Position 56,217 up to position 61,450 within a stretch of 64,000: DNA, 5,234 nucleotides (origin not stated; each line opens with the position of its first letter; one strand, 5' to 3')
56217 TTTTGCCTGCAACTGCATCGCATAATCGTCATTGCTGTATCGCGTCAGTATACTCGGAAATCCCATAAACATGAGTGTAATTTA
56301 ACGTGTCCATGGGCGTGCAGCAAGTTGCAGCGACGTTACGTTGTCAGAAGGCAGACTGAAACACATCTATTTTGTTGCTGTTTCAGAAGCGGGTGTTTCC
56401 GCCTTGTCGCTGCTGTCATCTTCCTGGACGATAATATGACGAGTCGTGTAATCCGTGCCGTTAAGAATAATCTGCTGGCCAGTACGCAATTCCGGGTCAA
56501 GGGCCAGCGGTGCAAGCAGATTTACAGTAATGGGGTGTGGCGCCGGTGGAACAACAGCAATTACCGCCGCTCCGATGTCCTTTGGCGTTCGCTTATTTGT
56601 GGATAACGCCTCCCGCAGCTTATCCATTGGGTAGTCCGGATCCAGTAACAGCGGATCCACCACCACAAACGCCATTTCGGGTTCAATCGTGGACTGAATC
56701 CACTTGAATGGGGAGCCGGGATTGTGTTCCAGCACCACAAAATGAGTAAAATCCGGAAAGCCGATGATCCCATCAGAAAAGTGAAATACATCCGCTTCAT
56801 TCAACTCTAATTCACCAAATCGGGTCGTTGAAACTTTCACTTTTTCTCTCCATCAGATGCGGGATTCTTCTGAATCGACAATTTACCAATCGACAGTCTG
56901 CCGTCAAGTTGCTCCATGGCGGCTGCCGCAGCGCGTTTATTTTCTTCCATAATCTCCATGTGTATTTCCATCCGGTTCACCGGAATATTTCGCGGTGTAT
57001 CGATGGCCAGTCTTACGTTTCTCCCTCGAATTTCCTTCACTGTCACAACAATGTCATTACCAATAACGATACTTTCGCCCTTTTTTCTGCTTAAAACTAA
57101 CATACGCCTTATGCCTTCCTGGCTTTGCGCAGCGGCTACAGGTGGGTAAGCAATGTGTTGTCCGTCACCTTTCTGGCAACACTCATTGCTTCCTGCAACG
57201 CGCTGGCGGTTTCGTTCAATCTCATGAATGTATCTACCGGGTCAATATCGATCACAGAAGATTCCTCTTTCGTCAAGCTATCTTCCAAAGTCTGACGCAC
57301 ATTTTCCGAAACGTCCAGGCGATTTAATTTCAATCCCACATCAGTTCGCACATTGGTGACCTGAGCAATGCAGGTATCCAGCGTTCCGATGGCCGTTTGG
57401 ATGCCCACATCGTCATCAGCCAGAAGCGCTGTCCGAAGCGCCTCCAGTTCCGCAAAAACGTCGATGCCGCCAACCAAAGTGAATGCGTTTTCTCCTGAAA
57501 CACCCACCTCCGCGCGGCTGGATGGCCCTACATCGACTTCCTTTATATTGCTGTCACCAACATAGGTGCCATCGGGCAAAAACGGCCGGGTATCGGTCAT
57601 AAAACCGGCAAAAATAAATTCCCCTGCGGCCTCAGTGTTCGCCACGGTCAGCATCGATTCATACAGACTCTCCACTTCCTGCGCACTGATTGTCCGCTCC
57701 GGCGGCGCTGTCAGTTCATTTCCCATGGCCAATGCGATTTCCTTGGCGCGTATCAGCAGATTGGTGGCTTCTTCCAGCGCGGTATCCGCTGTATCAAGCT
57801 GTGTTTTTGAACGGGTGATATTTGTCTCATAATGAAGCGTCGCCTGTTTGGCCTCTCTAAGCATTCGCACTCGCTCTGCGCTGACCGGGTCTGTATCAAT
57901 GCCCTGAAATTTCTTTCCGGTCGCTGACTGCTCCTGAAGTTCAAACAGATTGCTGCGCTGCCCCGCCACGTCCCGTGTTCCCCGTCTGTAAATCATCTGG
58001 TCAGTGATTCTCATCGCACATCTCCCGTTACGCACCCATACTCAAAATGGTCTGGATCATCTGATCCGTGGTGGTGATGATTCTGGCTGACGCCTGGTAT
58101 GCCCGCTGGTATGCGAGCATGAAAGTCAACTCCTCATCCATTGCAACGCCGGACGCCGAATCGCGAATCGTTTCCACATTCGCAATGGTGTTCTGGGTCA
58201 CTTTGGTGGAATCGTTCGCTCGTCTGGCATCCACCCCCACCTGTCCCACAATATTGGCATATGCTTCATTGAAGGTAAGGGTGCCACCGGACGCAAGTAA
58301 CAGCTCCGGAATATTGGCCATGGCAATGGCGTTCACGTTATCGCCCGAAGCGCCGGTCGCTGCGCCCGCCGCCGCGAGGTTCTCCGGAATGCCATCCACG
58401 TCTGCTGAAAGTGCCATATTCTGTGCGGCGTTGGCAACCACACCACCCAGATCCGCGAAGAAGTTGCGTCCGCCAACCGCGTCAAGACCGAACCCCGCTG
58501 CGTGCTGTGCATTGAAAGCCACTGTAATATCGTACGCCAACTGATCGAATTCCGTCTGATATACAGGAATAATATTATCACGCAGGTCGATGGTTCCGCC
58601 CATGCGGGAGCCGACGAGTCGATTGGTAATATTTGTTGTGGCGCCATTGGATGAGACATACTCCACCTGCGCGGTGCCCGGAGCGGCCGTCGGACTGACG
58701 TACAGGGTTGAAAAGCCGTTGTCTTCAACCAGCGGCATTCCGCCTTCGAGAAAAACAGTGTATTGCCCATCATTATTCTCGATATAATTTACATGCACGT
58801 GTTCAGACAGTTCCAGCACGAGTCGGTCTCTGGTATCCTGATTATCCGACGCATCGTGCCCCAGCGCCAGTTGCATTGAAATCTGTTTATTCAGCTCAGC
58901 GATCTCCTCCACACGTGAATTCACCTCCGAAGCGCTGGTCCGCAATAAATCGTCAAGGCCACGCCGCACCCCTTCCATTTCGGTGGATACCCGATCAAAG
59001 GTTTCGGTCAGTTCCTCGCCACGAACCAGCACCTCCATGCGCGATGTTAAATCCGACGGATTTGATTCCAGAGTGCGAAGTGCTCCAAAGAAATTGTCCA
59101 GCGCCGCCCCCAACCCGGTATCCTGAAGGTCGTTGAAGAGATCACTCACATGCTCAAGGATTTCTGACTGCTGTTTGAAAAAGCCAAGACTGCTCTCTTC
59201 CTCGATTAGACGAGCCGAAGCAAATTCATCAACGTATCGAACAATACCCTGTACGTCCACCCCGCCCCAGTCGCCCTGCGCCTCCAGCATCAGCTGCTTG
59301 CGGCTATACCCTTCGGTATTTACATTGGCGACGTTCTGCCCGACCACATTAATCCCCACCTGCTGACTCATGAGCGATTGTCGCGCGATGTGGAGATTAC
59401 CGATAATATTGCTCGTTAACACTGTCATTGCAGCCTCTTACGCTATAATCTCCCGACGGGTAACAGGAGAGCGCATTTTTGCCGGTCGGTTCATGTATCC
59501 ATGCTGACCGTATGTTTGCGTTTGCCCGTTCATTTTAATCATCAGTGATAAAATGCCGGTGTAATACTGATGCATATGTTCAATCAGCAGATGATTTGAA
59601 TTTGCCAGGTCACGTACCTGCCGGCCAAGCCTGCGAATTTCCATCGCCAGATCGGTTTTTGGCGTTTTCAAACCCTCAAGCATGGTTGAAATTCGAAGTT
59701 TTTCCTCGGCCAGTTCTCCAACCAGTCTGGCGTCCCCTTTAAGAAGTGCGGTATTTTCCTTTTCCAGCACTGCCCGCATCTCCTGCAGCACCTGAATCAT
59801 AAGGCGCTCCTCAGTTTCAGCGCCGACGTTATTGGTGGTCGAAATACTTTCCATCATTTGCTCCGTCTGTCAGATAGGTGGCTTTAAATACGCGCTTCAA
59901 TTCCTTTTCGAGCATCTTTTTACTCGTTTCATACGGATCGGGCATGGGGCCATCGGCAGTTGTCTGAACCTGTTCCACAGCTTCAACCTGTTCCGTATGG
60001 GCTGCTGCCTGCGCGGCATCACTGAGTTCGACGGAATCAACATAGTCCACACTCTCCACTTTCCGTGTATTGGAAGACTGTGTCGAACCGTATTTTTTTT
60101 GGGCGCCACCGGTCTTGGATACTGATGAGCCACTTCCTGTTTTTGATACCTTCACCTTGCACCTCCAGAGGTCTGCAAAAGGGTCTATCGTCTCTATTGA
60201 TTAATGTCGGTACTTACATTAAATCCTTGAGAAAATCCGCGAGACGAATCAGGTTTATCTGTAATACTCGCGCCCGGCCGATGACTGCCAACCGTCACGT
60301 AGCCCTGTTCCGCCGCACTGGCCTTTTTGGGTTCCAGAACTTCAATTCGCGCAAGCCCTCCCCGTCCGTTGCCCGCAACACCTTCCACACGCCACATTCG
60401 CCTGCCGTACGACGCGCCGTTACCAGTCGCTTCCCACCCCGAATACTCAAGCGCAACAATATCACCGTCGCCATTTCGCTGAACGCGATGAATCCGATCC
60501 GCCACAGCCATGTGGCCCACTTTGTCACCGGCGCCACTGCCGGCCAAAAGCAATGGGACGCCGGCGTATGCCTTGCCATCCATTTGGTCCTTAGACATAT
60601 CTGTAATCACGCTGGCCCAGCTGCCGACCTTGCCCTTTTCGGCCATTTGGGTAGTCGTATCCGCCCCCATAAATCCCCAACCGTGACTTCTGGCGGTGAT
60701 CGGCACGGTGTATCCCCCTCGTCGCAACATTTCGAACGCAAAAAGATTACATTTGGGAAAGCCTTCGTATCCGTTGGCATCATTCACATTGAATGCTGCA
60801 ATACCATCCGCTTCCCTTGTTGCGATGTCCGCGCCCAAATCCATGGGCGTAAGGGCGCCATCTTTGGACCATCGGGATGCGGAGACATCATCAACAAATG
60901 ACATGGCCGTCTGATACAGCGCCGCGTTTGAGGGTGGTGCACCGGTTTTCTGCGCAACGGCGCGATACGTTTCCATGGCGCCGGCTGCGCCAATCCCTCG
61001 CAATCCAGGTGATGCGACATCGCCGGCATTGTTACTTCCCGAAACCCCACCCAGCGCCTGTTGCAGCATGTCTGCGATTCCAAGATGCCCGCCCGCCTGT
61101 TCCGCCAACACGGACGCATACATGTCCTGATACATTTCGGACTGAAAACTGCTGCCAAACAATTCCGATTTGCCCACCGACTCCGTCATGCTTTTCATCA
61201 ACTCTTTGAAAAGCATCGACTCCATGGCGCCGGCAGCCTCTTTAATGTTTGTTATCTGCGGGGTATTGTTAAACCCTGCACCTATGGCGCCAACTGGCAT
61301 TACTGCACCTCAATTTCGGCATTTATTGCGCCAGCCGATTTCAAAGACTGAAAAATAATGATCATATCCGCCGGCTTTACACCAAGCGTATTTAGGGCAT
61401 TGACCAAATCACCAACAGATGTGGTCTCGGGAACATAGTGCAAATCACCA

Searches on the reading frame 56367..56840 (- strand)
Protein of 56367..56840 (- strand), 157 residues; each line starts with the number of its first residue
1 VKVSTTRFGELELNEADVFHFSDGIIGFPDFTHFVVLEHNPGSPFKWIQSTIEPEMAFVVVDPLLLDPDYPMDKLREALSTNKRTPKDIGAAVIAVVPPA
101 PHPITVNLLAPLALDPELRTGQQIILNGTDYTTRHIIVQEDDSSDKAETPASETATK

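Call 28: search_protein_families(library=pfam, proteins=[window:56367-56840:-], max_evalue=0.001)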
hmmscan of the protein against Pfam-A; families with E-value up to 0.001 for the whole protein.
window:56367-56840:- (157 aa): 1 family
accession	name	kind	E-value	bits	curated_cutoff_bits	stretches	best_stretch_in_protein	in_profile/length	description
PF02623.20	FliW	-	2.1e-27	95.8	25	1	19-136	1-121/122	FliW protein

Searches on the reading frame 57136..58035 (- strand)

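Call 28: search_protein_families(library=pfam, proteins=[window:57136-58035:-], max_evalue=0.001)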
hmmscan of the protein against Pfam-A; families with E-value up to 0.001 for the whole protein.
window:57136-58035:- (299 aa): 2 families
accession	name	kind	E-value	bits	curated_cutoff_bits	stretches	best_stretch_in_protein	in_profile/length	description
PF00669.25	Flagellin_N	-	1.9e-07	31.7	26.6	1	23-145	14-137/139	Bacterial flagellin N-terminal helical region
PF00700.27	Flagellin_C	-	2.9e-06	27.9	23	1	217-286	2-71/86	Bacterial flagellin C-terminal helical region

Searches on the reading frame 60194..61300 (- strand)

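Call 56: search_protein_families(library=pfam, proteins=[window:60194-61300:-], max_evalue=0.00001)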
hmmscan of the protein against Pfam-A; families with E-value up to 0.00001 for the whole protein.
window:60194-61300:- (368 aa): 1 family
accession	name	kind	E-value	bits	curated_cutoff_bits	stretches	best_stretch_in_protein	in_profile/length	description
PF10135.14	Rod-binding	-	4.1e-09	37.3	25.1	1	36-80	1-49/51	Rod binding protein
